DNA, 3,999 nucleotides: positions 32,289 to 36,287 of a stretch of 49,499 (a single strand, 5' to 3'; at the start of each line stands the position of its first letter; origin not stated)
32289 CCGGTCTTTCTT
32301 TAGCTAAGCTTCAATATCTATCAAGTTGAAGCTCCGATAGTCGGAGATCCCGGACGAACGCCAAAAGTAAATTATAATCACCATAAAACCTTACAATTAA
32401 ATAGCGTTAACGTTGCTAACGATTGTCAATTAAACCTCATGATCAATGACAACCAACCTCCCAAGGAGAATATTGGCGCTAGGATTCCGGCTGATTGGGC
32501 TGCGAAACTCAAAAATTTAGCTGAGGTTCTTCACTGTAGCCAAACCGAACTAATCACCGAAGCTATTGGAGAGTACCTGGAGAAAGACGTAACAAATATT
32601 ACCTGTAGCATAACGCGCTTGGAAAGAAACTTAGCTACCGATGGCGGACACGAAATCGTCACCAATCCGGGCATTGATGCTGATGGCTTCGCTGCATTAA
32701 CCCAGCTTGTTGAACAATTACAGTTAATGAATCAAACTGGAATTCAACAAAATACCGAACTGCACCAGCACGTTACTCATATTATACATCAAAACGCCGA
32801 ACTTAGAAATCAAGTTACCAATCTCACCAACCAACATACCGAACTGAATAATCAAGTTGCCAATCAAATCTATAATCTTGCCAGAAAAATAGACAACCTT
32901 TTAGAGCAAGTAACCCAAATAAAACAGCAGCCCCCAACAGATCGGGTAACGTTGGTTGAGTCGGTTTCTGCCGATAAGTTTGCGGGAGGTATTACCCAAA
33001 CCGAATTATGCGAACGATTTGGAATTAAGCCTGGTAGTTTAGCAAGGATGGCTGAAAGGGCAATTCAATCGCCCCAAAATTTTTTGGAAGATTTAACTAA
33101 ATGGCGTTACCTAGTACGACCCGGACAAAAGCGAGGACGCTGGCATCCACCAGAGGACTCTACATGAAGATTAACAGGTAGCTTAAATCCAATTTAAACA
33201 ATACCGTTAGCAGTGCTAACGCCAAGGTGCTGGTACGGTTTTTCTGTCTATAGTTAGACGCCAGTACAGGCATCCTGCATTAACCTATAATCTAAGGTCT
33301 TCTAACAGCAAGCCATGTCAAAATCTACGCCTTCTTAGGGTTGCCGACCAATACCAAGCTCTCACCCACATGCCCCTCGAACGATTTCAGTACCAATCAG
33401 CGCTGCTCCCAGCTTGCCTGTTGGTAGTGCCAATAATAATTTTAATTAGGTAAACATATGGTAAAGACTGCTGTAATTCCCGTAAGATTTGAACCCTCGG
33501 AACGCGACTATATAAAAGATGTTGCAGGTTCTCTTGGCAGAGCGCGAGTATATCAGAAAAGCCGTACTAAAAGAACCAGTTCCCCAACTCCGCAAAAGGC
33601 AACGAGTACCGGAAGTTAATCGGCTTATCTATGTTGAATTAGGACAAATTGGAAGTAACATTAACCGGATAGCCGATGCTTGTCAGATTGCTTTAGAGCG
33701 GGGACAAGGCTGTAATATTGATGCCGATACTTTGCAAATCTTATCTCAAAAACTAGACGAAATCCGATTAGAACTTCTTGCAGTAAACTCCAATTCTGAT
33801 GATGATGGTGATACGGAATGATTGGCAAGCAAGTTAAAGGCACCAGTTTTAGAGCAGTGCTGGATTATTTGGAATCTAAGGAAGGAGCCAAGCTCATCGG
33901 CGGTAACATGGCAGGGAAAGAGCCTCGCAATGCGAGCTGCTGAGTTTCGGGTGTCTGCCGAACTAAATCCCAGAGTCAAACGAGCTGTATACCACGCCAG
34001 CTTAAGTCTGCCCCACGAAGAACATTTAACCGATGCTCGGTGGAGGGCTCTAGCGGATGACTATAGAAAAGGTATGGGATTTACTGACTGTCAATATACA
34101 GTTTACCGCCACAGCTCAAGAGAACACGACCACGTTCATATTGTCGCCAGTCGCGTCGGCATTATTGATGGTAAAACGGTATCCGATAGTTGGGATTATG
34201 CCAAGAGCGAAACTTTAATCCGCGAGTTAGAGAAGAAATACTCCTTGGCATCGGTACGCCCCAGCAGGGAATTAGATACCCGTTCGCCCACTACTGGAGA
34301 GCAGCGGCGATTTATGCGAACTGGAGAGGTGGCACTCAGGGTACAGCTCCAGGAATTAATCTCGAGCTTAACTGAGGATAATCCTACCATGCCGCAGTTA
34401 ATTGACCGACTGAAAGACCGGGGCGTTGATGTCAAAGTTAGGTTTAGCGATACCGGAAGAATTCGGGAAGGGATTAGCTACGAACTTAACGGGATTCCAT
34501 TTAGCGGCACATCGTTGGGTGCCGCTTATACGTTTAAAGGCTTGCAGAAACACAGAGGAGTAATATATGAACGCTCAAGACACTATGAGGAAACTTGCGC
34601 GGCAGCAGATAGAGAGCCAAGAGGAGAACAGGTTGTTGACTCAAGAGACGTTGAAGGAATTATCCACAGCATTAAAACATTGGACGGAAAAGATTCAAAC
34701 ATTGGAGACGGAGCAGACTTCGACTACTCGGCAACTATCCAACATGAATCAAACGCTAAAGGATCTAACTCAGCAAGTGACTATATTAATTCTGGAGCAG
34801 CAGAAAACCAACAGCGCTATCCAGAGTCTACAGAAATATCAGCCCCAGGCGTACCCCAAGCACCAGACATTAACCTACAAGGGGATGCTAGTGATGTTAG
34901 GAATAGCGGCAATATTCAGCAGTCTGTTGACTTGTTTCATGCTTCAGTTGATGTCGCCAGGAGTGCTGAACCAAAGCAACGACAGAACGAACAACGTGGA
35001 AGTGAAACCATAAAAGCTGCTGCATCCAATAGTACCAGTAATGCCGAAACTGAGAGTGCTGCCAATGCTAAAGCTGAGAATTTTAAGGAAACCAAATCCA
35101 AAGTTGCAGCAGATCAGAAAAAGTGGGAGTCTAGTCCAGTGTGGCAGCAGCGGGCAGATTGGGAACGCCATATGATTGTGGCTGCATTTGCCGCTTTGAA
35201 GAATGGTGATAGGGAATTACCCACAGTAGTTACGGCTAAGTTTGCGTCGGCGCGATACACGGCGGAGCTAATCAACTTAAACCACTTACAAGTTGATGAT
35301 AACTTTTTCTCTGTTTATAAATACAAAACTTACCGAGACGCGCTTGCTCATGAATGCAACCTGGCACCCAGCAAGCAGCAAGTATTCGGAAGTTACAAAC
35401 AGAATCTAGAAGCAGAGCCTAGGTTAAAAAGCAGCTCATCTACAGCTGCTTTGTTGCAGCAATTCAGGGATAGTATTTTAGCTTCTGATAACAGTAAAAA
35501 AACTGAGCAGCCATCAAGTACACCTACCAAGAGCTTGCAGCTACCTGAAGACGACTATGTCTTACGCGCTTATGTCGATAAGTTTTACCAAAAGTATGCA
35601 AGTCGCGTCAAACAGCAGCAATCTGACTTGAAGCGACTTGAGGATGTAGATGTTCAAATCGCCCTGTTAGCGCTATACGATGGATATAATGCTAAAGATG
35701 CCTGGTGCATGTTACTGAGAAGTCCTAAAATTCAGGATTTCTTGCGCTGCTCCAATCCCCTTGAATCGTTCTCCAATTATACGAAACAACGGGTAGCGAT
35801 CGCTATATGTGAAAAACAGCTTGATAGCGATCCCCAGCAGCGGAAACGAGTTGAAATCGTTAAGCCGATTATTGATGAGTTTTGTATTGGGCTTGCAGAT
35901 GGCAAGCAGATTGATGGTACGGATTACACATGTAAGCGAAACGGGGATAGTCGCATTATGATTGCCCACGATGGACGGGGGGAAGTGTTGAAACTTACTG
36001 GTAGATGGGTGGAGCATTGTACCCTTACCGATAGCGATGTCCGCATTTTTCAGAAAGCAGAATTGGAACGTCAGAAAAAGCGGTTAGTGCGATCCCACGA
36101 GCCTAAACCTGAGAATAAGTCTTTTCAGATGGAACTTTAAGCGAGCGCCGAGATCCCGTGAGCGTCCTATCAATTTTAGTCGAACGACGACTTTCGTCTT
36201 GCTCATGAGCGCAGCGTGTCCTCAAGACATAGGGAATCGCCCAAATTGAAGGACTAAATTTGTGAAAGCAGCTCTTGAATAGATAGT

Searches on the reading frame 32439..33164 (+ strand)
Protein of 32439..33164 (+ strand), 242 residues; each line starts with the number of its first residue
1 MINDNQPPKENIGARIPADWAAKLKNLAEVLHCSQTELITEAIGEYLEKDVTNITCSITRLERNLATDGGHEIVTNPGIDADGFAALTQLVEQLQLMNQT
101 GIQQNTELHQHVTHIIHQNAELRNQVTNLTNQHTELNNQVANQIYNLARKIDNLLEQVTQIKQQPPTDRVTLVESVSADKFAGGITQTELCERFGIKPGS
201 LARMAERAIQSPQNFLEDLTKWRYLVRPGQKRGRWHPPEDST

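Call 45: search_protein_families(library=pfam, proteins=[window:32439-33164:+], max_evalue=0.001)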
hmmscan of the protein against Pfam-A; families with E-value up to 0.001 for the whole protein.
window:32439-33164:+ (242 aa): 2 families
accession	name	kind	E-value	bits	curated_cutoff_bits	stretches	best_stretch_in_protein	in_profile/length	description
PF12651.13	RHH_3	-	0.0003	21.1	21.6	0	9-49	2-42/44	Ribbon-helix-helix domain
PF04513.17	Baculo_PEP_C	-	0.00031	21.2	38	0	88-163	30-106/140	Baculovirus polyhedron envelope protein, PEP, C terminus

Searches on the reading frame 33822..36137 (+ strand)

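Call 45: search_protein_families(library=pfam, proteins=[window:33822-36137:+], max_evalue=0.001)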
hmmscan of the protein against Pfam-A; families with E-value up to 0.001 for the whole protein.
window:33822-36137:+ (772 aa): 1 family
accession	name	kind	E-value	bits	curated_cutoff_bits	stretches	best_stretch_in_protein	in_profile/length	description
PF03432.20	Relaxase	-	1.1e-31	110.3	24.6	1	31-142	19-132/132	MobA/VirD2-like, nuclease domain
